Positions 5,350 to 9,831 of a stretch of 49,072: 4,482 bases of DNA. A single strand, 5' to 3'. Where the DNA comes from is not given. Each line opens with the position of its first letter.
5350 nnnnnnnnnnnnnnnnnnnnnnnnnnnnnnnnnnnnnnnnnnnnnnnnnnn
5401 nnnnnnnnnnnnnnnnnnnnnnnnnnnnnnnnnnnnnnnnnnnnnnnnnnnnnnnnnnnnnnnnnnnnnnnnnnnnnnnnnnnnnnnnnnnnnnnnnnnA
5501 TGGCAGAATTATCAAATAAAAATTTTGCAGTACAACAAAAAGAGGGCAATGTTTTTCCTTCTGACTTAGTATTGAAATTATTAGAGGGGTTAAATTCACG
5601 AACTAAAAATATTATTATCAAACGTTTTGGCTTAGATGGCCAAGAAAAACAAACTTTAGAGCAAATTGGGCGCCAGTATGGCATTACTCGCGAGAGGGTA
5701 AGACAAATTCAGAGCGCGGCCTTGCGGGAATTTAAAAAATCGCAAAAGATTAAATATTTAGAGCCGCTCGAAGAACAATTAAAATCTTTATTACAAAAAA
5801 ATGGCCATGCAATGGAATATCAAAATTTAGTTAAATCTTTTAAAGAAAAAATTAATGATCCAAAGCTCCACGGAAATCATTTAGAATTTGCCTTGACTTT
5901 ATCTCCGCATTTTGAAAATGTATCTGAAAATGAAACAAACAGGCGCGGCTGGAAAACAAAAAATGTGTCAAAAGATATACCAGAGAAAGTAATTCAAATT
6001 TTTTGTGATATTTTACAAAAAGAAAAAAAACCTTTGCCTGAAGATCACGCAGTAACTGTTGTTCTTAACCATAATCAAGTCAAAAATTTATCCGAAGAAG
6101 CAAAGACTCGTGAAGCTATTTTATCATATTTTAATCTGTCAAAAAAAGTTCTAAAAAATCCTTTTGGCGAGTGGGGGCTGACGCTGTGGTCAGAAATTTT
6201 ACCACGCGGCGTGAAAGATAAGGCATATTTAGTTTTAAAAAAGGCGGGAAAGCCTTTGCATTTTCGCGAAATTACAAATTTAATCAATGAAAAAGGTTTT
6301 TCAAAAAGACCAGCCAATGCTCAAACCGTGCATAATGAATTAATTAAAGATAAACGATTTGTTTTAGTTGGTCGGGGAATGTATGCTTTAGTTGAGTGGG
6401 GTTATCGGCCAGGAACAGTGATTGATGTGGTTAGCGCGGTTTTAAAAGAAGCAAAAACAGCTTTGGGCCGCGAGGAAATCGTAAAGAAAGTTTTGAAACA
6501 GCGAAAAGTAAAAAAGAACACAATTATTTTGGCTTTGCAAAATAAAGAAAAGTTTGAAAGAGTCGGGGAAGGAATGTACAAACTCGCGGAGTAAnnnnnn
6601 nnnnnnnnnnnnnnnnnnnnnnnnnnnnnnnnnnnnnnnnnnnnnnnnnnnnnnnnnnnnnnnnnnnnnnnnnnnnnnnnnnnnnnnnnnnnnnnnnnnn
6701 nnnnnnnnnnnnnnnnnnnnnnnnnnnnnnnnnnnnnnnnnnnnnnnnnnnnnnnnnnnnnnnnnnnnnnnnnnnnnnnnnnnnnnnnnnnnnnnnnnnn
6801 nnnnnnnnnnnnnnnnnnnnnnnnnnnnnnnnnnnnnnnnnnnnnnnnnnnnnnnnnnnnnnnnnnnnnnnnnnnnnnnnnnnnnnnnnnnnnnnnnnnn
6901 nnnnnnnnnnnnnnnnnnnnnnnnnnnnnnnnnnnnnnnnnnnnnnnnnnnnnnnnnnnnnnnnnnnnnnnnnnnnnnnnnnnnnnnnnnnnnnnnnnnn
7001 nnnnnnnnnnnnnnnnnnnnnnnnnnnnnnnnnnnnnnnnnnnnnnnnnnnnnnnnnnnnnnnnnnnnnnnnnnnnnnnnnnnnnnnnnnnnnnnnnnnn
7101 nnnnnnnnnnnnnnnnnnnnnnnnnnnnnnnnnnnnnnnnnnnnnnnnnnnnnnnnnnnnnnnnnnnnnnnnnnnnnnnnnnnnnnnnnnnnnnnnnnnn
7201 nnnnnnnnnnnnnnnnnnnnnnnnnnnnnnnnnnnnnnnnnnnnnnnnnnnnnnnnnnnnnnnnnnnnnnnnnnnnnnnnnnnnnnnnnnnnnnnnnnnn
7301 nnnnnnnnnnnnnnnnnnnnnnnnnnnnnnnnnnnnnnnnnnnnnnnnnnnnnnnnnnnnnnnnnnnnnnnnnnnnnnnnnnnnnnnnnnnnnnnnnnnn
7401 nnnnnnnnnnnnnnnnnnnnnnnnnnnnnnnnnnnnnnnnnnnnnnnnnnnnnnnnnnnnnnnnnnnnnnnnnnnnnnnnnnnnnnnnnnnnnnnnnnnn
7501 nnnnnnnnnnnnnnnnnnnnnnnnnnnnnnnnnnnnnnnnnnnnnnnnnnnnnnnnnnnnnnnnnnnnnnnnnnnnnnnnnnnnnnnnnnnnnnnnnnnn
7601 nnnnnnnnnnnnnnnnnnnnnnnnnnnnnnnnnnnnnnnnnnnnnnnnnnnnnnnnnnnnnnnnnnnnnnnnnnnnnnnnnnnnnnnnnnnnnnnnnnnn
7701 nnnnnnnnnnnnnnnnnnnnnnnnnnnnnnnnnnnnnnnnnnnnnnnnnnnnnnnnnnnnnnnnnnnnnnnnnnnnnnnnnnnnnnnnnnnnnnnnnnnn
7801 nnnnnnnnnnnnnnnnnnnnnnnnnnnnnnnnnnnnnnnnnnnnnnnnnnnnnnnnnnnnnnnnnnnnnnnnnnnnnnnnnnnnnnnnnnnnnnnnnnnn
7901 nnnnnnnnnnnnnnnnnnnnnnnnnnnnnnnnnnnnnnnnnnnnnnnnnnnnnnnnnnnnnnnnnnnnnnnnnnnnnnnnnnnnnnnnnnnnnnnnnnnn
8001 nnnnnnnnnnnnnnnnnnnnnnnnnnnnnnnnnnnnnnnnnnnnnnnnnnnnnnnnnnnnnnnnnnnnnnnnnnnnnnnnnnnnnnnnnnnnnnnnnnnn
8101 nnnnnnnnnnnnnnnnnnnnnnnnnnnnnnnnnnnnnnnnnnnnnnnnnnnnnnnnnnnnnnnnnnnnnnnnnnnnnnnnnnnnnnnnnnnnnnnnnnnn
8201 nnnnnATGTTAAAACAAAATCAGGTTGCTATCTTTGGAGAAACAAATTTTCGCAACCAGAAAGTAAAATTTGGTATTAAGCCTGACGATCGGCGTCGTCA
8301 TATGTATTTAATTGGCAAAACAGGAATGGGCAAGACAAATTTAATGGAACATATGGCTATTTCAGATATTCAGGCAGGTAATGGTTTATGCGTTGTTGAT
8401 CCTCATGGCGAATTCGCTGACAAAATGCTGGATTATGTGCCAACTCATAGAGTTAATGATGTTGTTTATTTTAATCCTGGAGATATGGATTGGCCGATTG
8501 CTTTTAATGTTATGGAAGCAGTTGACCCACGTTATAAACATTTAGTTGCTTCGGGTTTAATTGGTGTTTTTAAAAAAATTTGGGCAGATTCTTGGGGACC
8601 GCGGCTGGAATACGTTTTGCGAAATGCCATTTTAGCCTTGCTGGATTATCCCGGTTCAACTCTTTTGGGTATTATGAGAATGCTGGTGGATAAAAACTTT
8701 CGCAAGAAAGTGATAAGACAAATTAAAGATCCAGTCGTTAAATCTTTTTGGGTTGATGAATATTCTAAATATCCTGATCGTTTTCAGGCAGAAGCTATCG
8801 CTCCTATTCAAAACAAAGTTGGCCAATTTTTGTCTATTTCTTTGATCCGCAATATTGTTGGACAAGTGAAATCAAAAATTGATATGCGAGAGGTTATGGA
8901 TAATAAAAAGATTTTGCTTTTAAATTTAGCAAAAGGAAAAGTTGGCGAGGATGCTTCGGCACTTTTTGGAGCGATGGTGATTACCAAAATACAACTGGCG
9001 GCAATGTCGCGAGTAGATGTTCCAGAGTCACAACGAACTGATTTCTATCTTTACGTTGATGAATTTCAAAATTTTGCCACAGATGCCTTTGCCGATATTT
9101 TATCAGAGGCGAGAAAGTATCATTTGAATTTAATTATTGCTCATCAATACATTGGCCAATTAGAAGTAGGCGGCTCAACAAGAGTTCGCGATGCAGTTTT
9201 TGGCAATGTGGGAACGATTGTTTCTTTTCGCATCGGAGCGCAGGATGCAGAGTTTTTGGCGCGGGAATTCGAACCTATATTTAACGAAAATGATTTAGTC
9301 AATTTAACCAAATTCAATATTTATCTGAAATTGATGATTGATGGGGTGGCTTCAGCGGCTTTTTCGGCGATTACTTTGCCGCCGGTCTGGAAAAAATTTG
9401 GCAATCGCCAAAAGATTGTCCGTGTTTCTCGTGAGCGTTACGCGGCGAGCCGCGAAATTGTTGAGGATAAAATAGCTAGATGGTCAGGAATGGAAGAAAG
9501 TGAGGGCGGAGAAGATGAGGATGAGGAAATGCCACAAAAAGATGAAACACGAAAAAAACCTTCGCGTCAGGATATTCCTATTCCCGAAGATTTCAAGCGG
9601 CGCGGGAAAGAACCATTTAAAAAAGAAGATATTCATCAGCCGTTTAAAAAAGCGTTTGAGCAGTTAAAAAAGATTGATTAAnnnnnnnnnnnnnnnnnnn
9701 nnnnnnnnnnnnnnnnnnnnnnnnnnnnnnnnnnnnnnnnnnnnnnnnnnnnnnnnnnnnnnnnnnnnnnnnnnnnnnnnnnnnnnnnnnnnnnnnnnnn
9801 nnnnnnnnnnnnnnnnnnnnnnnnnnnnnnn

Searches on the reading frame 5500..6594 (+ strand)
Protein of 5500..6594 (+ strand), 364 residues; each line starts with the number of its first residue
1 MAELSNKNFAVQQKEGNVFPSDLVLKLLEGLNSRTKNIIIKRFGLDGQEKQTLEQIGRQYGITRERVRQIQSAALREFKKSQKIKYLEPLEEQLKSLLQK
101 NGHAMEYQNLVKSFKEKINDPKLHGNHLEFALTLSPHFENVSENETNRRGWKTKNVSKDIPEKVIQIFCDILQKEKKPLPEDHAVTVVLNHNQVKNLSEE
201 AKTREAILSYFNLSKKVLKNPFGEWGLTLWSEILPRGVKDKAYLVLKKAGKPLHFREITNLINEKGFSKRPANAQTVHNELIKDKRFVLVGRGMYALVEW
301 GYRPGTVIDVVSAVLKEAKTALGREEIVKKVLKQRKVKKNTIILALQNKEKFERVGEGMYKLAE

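Call 62: search_protein_families(library=pfam, proteins=[window:5500-6594:+], max_evalue=0.01)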
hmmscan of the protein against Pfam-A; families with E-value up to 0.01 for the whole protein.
window:5500-6594:+ (364 aa): 2 families
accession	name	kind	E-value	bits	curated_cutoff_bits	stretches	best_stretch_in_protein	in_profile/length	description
PF04545.22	Sigma70_r4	-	1.8e-13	50.2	24.1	1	27-77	1-47/50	Sigma-70, region 4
PF05066.19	HARE-HTH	-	1.3e-10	42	25.9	1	238-300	3-71/71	HB1, ASXL, restriction endonuclease HTH domain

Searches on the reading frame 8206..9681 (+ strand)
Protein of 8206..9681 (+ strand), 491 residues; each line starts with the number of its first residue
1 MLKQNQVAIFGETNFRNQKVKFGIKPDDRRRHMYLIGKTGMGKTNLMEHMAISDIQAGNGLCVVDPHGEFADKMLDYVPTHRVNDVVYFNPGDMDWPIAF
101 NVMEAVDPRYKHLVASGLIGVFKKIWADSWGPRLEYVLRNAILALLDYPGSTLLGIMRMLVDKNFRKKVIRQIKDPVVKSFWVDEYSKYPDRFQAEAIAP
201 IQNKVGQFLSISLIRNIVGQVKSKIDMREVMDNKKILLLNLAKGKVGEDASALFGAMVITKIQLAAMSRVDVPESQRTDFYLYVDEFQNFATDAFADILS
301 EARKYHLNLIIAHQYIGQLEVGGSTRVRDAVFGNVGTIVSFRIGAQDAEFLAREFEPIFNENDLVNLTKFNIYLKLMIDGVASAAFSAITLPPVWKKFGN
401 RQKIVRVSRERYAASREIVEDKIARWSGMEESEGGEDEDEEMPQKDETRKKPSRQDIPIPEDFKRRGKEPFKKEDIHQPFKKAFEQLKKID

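Call 76: search_protein_families(library=pfam, proteins=[window:8206-9681:+], max_evalue=0.001)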
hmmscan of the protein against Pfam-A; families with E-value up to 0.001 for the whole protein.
window:8206-9681:+ (491 aa): 3 families
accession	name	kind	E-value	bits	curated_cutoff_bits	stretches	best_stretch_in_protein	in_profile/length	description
PF10412.15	TrwB_AAD_bind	-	2.3e-12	46.9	20.5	1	25-344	10-311/387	Type IV secretion-system coupling protein DNA-binding domain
PF01935.23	DUF87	-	3.6e-08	34.2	23.2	1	18-105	10-84/220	Helicase HerA, central domain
PF12696.13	TraG-D_C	-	1.7e-05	25.2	22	1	281-350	3-71/126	TraM recognition site of TraD and TraG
